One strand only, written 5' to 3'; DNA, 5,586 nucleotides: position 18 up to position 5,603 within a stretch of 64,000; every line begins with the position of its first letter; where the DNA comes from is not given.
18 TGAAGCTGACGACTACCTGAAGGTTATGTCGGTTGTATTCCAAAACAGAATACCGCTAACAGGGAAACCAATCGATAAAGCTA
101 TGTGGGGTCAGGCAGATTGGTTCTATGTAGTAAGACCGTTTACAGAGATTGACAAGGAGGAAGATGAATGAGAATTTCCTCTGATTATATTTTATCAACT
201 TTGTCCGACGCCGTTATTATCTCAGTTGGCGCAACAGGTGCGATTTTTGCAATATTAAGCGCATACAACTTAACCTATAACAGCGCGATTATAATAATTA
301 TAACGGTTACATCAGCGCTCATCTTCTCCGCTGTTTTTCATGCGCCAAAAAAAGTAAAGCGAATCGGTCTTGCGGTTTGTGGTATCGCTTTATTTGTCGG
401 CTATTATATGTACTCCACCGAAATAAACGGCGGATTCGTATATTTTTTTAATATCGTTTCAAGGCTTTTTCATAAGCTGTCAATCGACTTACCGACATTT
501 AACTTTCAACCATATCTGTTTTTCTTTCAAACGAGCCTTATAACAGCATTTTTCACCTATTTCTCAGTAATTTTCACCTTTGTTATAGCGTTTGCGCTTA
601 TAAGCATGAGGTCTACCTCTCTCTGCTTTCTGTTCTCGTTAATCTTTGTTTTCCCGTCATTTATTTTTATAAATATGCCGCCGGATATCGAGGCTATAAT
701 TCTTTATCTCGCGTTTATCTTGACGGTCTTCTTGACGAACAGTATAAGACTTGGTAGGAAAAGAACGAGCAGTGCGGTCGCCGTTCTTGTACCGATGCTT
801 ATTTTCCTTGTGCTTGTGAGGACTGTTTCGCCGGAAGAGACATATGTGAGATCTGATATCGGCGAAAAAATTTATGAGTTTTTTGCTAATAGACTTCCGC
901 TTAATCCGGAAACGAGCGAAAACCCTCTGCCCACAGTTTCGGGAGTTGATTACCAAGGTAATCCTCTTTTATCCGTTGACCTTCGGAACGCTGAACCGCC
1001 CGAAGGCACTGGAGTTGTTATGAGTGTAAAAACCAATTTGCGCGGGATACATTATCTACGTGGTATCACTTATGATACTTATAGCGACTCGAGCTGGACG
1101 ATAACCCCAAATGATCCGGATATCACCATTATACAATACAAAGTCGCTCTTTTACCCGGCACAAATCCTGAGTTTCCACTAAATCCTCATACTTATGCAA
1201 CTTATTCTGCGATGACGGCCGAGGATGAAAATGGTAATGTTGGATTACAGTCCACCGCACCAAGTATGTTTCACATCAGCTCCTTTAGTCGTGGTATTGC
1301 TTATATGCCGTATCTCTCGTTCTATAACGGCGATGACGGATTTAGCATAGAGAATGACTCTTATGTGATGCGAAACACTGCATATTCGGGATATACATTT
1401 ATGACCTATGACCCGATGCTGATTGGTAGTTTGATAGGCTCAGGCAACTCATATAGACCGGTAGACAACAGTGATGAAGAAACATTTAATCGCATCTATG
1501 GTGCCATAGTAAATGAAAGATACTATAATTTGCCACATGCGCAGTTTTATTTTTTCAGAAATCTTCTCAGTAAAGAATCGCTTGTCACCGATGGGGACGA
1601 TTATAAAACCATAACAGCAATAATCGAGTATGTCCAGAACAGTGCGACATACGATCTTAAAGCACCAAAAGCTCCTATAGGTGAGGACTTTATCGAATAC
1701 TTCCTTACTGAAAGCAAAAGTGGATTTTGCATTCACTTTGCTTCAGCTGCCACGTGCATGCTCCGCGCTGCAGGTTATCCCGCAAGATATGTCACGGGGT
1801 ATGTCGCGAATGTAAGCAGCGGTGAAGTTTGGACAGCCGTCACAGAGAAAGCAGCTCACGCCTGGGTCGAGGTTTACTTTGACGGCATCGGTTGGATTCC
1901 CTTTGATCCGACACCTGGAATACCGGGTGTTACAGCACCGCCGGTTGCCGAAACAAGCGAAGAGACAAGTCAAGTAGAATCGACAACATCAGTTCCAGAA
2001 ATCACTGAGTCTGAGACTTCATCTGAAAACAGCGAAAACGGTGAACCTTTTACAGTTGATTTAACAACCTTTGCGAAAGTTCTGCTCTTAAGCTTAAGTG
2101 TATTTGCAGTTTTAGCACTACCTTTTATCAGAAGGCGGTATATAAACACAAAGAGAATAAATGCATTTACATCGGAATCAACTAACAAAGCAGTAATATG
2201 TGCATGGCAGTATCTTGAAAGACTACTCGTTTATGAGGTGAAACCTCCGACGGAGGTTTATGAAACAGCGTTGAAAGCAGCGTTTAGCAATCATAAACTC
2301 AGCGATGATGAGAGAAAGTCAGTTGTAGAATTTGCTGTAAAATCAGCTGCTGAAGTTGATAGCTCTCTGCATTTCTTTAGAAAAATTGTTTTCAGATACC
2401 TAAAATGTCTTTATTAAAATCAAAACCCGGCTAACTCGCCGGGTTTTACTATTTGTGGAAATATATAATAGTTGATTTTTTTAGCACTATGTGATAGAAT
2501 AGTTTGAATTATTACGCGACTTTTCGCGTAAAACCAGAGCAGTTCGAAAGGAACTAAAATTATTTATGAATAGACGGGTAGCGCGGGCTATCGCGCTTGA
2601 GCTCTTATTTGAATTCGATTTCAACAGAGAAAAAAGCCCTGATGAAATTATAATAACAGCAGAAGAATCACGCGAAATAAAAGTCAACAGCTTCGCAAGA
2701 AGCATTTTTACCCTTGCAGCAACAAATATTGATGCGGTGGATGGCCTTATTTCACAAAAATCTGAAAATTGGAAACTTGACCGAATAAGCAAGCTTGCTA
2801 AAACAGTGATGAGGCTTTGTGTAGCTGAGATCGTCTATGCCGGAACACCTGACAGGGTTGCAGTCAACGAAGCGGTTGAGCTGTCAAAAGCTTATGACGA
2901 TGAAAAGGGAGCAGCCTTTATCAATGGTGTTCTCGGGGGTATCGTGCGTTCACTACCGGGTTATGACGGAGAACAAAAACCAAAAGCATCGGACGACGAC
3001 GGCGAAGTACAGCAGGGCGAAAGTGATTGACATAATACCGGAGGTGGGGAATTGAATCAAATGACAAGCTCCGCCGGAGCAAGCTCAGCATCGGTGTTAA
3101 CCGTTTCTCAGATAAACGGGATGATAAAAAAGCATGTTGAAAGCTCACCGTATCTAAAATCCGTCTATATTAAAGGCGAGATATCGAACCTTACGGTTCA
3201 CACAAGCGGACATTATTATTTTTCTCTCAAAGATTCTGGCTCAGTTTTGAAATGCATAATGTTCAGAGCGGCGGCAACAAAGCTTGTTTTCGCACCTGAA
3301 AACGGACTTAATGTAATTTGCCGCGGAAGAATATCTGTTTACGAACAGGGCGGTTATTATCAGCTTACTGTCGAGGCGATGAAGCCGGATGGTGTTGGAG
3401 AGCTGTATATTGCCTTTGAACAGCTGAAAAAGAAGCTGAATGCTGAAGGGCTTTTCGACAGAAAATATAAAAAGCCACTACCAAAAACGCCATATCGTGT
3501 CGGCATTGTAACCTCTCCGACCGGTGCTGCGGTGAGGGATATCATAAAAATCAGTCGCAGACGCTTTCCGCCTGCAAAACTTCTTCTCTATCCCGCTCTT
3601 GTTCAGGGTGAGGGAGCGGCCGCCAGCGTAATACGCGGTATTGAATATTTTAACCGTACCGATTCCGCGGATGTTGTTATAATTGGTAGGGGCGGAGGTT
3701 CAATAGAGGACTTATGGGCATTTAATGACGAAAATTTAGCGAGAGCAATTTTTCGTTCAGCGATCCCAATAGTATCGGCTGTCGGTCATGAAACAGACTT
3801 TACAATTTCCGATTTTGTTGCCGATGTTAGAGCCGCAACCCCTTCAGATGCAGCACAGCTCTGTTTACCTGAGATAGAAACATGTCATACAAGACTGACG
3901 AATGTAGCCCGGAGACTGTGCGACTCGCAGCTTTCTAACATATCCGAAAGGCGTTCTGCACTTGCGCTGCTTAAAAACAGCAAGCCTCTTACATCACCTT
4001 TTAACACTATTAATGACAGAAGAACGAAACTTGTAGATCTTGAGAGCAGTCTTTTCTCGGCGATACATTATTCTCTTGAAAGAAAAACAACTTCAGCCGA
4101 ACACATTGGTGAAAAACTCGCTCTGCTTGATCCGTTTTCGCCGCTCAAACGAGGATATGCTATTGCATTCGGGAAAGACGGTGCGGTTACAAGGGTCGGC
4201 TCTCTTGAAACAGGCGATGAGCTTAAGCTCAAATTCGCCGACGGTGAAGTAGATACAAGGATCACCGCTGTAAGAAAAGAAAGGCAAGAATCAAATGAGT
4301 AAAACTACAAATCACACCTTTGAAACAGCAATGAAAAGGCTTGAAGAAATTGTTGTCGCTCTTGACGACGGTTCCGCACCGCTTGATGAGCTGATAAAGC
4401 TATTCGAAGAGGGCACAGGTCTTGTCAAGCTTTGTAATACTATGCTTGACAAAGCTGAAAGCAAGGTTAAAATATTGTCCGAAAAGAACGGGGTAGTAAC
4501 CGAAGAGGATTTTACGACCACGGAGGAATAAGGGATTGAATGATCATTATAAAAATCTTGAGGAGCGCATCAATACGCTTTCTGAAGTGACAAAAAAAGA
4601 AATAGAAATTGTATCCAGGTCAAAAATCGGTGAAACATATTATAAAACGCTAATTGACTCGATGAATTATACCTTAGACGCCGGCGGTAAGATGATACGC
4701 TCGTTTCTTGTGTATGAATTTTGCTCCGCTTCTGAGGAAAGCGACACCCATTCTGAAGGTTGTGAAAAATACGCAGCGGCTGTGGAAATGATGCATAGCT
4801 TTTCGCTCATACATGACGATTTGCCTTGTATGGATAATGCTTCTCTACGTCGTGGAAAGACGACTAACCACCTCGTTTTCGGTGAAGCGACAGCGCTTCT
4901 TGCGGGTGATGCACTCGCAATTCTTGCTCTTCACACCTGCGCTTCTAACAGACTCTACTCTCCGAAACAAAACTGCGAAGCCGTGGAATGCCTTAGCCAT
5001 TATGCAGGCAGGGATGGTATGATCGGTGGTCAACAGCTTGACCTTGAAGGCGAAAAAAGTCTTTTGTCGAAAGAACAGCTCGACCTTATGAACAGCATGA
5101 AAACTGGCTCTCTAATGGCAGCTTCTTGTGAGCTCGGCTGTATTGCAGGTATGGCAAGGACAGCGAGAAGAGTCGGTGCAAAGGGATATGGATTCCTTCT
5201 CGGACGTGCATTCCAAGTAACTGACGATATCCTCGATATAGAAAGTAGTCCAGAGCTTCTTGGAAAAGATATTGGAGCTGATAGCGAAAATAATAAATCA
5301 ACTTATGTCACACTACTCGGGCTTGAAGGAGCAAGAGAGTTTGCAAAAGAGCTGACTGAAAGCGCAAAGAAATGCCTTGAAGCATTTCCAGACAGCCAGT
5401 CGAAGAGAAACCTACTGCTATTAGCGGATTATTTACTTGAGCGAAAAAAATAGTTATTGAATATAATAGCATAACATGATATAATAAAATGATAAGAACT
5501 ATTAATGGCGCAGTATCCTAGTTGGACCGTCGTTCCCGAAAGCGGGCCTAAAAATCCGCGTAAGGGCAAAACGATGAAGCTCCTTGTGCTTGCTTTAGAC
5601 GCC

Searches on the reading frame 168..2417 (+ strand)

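Call 4: search_protein_families(library=pfam, proteins=[window:168-2417:+])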
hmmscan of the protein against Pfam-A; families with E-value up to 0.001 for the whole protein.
window:168-2417:+ (749 aa): 1 family
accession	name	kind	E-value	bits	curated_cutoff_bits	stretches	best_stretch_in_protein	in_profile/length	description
PF01841.26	Transglut_core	-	3.6e-27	95.2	23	1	474-581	10-108/108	Transglutaminase-like superfamily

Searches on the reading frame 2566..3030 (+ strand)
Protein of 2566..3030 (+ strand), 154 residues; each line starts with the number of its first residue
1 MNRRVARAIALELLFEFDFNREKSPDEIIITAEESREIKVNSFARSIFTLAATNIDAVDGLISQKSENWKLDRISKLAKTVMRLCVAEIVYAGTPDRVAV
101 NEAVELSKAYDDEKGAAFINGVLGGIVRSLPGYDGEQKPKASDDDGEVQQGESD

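Call 4: search_protein_families(library=pfam, proteins=[window:2566-3030:+])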
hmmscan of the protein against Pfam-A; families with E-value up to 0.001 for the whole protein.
window:2566-3030:+ (154 aa): 1 family
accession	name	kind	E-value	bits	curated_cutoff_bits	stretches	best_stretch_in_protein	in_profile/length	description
PF01029.23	NusB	-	1.5e-27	97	23.1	1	5-128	2-133/133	NusB family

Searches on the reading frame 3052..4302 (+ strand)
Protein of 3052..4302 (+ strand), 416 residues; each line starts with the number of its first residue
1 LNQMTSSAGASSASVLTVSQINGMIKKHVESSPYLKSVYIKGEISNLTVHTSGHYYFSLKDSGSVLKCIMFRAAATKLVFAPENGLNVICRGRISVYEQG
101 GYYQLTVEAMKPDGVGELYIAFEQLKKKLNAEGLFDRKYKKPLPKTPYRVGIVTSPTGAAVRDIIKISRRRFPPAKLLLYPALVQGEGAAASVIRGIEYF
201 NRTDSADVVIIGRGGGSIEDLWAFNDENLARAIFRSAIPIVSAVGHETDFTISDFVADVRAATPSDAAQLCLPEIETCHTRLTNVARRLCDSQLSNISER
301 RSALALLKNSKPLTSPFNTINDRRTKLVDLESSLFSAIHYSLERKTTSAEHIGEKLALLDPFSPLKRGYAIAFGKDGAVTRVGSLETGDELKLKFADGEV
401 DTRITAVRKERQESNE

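Call 4: search_protein_families(library=pfam, proteins=[window:3052-4302:+])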
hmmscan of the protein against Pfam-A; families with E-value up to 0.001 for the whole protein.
window:3052-4302:+ (416 aa): 3 families
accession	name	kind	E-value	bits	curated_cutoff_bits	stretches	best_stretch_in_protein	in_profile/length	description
PF02601.20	Exonuc_VII_L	-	2.3e-90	303.7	35.9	2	134-344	1-209/315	Exonuclease VII, large subunit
PF13742.12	tRNA_anti_2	-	6.5e-29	100.5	27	1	16-110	1-94/95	OB-fold nucleic acid binding domain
PF01336.31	tRNA_anti-codon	-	8e-09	35.8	27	1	38-112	1-74/75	OB-fold nucleic acid binding domain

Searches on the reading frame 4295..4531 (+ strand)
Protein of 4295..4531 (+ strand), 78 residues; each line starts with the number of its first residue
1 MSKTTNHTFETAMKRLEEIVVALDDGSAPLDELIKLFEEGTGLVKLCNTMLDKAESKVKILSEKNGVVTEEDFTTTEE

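Call 4: search_protein_families(library=pfam, proteins=[window:4295-4531:+])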
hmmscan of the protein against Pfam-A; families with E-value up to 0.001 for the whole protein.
window:4295-4531:+ (78 aa): 1 family
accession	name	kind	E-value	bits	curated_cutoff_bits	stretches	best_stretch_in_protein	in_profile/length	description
PF02609.21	Exonuc_VII_S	-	1e-20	73.9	24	1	9-60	1-52/52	Exonuclease VII small subunit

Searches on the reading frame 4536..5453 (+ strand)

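Call 4: search_protein_families(library=pfam, proteins=[window:4536-5453:+])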
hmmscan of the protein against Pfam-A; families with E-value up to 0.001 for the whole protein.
window:4536-5453:+ (305 aa): 1 family
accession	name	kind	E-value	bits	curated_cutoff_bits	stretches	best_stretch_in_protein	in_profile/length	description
PF00348.22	polyprenyl_synt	-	2.9e-52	177.8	27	1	38-276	3-233/251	Polyprenyl synthetase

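Call 11: search_protein_families(library=ncbifam, proteins=[window:4536-5450:+], max_evalue=0.01)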
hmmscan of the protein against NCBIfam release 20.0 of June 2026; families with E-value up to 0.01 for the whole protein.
window:4536-5450:+ (305 aa): 16 families
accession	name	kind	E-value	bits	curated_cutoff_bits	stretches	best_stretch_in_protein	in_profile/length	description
NF045485.1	FPPsyn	subfamily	4.6e-84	281.9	275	1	34-304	20-287/288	farnesyl diphosphate synthase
NF045685.1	GGPPSynCrtE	equivalog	1.4e-59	201.5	460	1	19-304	10-292/293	geranylgeranyl diphosphate synthase CrtE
NF007877.0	PRK10581.1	equivalog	1.3e-56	192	321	1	38-305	31-299/299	(2E,6E)-farnesyl diphosphate synthase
NF040698.1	IdsA_Meth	equivalog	5.1e-48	164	468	2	22-267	13-254/328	short chain isoprenyl diphosphate synthase IdsA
NF041169.1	f2_encap_cargo4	exception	1.2e-47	162.8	450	1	48-279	47-269/334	family 2 encapsulin nanocompartment cargo protein polyprenyl transferase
NF041003.1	GGPP_syn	equivalog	4.3e-35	121.3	500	1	33-274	22-258/326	geranylgeranyl diphosphate synthase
NF045549.1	GGPPsyn_IdsB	equivalog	1.9e-34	119.3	475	1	49-275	63-281/346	geranylgeranyl diphosphate synthase IdsB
NF040789.2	gerfarn_diphsyn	equivalog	5.4e-33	114.6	560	2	39-260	34-264/345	geranylfarnesyl diphosphate synthase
TIGR02749.1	prenyl_cyano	equivalog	5.1e-31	107.9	383.2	2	36-261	29-245/322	solanesyl diphosphate synthase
TIGR02748.1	GerC3_HepT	equivalog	9.6e-28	97.2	456.55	1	33-275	25-254/319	heptaprenyl diphosphate synthase component II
NF045628.1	HxpDPsynlarge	equivalog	1.5e-26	93.1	500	1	37-258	21-230/311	hexaprenyl-diphosphate synthase large subunit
NF042417.1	NPPPS_Mycobact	equivalog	8e-24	84.3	600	1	37-255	42-248/335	nonaprenyl/(2E,6E)-farnesyl/geranylgeranyl diphosphat synthase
NF040627.1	GFPS_Meth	equivalog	2.1e-21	76.7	600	1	32-300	24-277/285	geranylfarnesyl diphosphate synthase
NF008140.0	PRK10888.1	equivalog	3.4e-21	75.9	412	1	39-262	31-243/323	octaprenyl diphosphate synthase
NF042416.1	GFPPS_Mycobact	equivalog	1.2e-16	60.6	600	1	30-259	22-263/350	bifunctional (2E,6E)-farnesyl/geranyl diphosphate synthase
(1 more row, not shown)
